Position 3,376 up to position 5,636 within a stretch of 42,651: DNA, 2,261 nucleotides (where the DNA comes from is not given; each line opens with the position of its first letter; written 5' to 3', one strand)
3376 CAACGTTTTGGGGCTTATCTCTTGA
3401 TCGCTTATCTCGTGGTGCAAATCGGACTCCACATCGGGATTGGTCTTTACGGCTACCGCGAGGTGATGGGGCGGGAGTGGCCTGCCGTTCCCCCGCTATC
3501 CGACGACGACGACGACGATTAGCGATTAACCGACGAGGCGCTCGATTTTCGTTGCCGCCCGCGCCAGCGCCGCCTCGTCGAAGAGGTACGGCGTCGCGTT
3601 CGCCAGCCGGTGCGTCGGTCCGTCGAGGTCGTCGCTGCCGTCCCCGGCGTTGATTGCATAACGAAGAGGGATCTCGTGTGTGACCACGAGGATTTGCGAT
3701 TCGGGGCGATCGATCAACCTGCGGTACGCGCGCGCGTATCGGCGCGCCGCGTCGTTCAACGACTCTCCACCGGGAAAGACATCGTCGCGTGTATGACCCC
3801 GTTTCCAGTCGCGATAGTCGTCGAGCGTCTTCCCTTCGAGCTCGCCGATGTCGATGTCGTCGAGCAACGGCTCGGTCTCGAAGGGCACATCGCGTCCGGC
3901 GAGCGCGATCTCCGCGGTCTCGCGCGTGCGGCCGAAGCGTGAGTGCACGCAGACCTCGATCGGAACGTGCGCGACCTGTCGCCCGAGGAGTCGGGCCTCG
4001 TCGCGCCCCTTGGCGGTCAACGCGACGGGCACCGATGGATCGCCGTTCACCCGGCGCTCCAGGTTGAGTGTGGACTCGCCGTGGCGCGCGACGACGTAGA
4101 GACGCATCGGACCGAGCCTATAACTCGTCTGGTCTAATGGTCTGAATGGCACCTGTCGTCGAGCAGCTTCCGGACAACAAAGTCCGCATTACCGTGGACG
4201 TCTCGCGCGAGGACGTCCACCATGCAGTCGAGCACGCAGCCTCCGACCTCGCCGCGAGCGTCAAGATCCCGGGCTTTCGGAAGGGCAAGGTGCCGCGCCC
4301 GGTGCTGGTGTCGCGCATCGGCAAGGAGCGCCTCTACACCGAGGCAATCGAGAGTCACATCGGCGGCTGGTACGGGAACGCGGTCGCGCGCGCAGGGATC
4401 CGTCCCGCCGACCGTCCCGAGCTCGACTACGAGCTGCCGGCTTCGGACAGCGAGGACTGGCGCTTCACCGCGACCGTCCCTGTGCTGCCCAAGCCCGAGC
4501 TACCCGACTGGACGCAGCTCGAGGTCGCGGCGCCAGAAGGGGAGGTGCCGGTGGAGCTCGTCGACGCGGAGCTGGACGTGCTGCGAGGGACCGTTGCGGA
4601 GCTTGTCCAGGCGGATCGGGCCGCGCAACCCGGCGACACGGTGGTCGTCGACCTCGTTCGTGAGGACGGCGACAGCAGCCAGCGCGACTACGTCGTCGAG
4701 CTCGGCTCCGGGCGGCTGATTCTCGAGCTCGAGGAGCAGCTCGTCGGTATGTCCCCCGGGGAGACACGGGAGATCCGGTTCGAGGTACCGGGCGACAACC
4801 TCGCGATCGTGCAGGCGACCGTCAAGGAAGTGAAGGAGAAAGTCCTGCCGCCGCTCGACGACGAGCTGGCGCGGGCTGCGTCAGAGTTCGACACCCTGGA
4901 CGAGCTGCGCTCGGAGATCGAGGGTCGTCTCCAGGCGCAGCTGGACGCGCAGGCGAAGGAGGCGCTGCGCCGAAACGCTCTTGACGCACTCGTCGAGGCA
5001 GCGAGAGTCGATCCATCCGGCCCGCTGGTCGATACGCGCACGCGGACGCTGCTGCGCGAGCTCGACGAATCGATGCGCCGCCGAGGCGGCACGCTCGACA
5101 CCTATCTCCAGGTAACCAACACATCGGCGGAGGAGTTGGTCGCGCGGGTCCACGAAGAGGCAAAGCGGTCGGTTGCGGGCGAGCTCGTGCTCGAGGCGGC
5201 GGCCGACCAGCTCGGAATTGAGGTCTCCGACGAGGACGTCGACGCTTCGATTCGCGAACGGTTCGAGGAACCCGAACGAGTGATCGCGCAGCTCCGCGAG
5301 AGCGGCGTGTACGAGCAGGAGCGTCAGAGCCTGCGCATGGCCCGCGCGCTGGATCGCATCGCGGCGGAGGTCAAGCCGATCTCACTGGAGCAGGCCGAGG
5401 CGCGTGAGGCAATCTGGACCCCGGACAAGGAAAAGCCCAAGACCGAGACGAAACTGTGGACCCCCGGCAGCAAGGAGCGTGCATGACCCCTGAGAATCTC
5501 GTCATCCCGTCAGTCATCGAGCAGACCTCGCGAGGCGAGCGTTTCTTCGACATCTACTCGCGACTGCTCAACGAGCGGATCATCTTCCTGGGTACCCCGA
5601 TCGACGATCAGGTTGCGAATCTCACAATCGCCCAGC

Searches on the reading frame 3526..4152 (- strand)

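Call 13: search_protein_families(library=pfam, proteins=[window:3526-4152:-], max_evalue=0.001)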
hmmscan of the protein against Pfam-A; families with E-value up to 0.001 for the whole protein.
window:3526-4152:- (208 aa): 1 family
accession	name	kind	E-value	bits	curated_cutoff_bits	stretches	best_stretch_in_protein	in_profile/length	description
PF00300.27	His_Phos_1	-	1.1e-32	113.7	21.7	1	21-186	3-174/194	Histidine phosphatase superfamily (branch 1)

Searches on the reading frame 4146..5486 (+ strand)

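Call 13: search_protein_families(library=pfam, proteins=[window:4146-5486:+], max_evalue=0.001)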
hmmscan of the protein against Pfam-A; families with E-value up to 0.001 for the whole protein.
window:4146-5486:+ (446 aa): 3 families
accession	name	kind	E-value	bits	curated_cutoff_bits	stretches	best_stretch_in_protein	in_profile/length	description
PF05697.18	Trigger_N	-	7.7e-35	120.7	22.2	1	4-145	4-143/144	Bacterial trigger factor protein (TF)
PF05698.19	Trigger_C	-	7.8e-25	88.2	22.7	1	250-405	1-160/162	Bacterial trigger factor protein (TF) C-terminus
PF00254.34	FKBP_C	-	6.3e-05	23.7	21.1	1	159-212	4-65/94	FKBP-type peptidyl-prolyl cis-trans isomerase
